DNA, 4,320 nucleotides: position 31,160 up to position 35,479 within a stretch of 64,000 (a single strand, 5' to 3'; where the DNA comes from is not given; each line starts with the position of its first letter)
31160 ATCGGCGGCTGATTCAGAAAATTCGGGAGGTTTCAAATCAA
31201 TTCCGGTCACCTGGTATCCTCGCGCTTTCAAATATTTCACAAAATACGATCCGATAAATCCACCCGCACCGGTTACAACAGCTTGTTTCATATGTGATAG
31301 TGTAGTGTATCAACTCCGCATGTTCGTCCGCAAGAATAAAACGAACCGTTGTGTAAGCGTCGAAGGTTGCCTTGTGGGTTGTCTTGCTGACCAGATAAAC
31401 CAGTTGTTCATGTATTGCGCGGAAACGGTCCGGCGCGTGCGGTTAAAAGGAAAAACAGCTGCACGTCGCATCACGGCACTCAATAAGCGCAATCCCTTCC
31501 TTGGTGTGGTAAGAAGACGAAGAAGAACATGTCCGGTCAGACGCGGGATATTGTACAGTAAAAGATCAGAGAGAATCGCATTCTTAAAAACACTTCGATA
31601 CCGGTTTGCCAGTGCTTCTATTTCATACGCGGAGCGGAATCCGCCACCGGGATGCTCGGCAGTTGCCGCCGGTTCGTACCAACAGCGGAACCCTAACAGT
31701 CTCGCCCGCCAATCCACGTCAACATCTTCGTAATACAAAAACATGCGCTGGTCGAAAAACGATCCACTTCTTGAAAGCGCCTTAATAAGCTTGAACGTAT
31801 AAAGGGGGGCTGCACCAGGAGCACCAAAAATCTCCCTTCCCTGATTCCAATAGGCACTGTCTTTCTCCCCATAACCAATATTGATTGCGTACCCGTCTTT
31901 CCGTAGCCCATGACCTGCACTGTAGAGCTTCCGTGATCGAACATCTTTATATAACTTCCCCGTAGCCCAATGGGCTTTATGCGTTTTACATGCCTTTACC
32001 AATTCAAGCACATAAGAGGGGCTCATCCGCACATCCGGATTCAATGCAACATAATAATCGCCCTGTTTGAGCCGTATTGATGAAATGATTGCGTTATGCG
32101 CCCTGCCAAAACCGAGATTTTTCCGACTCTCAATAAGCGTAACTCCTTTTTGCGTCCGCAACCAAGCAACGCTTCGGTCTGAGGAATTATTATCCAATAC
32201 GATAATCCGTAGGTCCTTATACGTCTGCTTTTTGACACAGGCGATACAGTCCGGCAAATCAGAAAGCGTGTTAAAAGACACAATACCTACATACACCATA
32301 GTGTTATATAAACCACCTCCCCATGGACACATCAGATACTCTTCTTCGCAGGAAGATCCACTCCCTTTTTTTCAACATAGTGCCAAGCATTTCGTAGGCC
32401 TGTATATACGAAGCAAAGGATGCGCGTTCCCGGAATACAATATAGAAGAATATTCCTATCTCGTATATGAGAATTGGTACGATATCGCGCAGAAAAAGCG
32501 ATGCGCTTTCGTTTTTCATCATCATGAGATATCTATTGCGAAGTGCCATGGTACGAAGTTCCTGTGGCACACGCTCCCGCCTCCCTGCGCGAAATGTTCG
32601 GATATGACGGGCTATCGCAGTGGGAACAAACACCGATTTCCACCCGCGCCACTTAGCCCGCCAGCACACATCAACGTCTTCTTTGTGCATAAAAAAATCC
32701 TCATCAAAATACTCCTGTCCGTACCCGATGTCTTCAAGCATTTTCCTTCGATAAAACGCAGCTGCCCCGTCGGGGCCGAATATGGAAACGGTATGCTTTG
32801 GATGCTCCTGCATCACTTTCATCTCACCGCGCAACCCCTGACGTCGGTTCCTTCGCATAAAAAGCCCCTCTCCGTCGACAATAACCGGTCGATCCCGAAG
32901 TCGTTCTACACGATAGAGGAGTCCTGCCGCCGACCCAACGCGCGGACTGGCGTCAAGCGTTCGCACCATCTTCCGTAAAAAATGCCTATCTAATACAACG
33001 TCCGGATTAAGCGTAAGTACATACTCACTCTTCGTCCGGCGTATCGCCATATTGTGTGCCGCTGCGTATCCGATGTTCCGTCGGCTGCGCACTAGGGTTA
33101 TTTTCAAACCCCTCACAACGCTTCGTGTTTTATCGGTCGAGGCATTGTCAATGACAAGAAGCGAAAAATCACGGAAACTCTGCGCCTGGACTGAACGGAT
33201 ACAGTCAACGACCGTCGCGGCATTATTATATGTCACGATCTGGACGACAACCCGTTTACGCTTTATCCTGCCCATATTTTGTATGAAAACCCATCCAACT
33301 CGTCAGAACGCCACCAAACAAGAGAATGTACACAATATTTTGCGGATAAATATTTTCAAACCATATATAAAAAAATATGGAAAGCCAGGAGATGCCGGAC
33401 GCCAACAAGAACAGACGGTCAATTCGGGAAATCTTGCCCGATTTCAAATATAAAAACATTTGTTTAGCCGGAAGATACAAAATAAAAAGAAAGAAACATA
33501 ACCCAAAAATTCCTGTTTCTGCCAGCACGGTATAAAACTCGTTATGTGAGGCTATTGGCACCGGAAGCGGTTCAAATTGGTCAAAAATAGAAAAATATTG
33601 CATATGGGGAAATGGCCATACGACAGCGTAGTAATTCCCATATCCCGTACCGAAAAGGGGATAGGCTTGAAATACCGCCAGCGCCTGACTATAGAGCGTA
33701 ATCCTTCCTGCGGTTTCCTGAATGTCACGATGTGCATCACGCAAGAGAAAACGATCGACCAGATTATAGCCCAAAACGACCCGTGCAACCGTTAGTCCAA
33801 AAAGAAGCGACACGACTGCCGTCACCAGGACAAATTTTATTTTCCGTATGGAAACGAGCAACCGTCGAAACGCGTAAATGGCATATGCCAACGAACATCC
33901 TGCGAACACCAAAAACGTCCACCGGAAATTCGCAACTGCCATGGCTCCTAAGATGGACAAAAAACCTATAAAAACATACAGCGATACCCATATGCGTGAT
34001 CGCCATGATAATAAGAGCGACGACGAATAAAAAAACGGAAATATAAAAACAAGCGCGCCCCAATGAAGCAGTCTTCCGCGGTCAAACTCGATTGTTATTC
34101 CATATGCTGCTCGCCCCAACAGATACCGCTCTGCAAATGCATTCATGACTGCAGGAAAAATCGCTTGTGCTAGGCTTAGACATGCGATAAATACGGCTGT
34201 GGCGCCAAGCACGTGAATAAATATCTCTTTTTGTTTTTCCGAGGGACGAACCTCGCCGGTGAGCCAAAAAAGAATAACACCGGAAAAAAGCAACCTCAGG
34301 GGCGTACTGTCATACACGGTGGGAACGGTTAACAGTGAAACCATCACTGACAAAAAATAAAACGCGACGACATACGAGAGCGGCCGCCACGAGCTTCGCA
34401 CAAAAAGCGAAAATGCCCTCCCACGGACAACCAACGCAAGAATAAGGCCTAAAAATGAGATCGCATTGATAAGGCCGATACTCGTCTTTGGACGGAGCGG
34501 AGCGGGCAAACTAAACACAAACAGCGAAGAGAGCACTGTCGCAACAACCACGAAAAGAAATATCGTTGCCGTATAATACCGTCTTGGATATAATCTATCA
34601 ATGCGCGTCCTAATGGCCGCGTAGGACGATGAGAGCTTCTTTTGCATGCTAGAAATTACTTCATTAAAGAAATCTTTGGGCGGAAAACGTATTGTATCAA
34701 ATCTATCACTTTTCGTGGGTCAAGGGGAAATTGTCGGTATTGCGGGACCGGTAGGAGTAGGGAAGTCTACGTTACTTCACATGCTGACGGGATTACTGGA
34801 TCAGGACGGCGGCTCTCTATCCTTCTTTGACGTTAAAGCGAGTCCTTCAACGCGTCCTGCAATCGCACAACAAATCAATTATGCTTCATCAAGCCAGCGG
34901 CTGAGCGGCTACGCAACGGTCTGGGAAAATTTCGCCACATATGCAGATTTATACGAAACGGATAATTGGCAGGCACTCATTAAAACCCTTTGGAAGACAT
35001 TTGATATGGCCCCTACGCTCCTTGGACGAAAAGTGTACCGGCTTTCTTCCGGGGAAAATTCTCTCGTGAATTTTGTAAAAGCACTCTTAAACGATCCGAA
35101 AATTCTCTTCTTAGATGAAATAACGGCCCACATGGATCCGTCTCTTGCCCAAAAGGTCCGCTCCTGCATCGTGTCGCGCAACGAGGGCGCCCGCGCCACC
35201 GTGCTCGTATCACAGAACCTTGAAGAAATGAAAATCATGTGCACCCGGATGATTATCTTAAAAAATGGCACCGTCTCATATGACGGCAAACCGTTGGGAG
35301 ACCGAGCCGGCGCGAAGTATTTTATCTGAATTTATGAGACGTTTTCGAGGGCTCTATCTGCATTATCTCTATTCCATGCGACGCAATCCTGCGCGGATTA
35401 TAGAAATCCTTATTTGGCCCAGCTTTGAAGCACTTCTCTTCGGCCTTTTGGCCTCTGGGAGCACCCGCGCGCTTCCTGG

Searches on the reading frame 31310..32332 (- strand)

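Call 5: search_protein_families(library=pfam, proteins=[window:31310-32332:-], max_evalue=0.001)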
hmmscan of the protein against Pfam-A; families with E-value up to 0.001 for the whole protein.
window:31310-32332:- (340 aa): 3 families
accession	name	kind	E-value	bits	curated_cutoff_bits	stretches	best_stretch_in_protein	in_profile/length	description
PF00535.33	Glycos_transf_2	-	2e-17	64.1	23.3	1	15-143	2-131/168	Glycosyl transferase family 2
PF13641.12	Glyco_tranf_2_3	-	0.00017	22.1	27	1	13-227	3-211/230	Glycosyltransferase like family 2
PF13704.12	Glyco_tranf_2_4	-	0.00049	21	27.5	0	42-97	21-78/98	Glycosyl transferase family 2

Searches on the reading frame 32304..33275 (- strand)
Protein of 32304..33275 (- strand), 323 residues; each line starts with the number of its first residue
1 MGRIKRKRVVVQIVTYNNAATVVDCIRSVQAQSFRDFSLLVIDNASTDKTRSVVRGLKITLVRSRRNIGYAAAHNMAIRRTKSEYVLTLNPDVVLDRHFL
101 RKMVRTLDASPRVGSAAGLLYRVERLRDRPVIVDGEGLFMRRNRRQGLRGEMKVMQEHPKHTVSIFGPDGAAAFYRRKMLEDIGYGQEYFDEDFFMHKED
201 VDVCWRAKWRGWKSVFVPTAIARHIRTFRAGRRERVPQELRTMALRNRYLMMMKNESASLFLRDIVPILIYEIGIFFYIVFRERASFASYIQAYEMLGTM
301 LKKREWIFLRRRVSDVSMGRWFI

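Call 6: search_protein_families(library=pfam, proteins=[window:32304-33275:-], max_evalue=0.001)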
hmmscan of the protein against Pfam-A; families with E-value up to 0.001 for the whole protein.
window:32304-33275:- (323 aa): 4 families
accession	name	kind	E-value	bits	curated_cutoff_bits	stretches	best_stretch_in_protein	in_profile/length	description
PF00535.33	Glycos_transf_2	-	1.2e-23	84.3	23.3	1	12-182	3-166/168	Glycosyl transferase family 2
PF13641.12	Glyco_tranf_2_3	-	4.4e-17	63.3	27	1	9-227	3-214/230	Glycosyltransferase like family 2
PF13632.12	Glyco_trans_2_3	-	1.7e-11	44.7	27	1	85-293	1-182/198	Glycosyl transferase family group 2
PF10111.15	Glyco_tranf_2_2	-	7.9e-06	26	27.3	1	12-209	5-201/276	Glycosyltransferase like family 2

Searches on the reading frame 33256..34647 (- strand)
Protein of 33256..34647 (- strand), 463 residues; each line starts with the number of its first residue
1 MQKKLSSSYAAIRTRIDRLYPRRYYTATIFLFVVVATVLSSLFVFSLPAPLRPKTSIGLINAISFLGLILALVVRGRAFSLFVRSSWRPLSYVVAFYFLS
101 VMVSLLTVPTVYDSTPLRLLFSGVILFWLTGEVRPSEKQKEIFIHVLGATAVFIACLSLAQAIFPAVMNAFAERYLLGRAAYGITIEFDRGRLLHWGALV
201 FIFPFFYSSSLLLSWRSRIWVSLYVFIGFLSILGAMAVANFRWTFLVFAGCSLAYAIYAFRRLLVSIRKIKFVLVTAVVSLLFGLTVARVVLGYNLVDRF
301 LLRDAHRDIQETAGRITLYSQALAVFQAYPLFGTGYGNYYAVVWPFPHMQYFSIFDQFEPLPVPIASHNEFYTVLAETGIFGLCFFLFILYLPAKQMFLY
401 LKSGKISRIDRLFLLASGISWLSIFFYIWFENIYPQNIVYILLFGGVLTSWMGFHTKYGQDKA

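Call 6: search_protein_families(library=pfam, proteins=[window:33256-34647:-], max_evalue=0.001)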
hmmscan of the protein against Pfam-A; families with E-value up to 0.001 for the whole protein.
window:33256-34647:- (463 aa): 1 family
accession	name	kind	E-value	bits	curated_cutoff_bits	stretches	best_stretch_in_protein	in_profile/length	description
PF04932.20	Wzy_C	-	6e-16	59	31.7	1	229-387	3-149/149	O-Antigen ligase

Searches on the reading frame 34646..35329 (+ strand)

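Call 24: search_protein_families(library=pfam, proteins=[window:34646-35329:+], max_evalue=0.0001)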
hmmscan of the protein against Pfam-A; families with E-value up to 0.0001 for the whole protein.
window:34646-35329:+ (227 aa): 3 families
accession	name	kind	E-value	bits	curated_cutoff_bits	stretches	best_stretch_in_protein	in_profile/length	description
PF00005.33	ABC_tran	-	4.1e-24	86.2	25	1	18-161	2-137/137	ABC transporter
PF13304.12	AAA_21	-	1.7e-08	35.3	27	1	130-188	235-295/304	AAA domain, putative AbiEii toxin, Type IV TA system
PF13401.12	AAA_22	-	6.6e-05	23.7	27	0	30-118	8-78/130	AAA domain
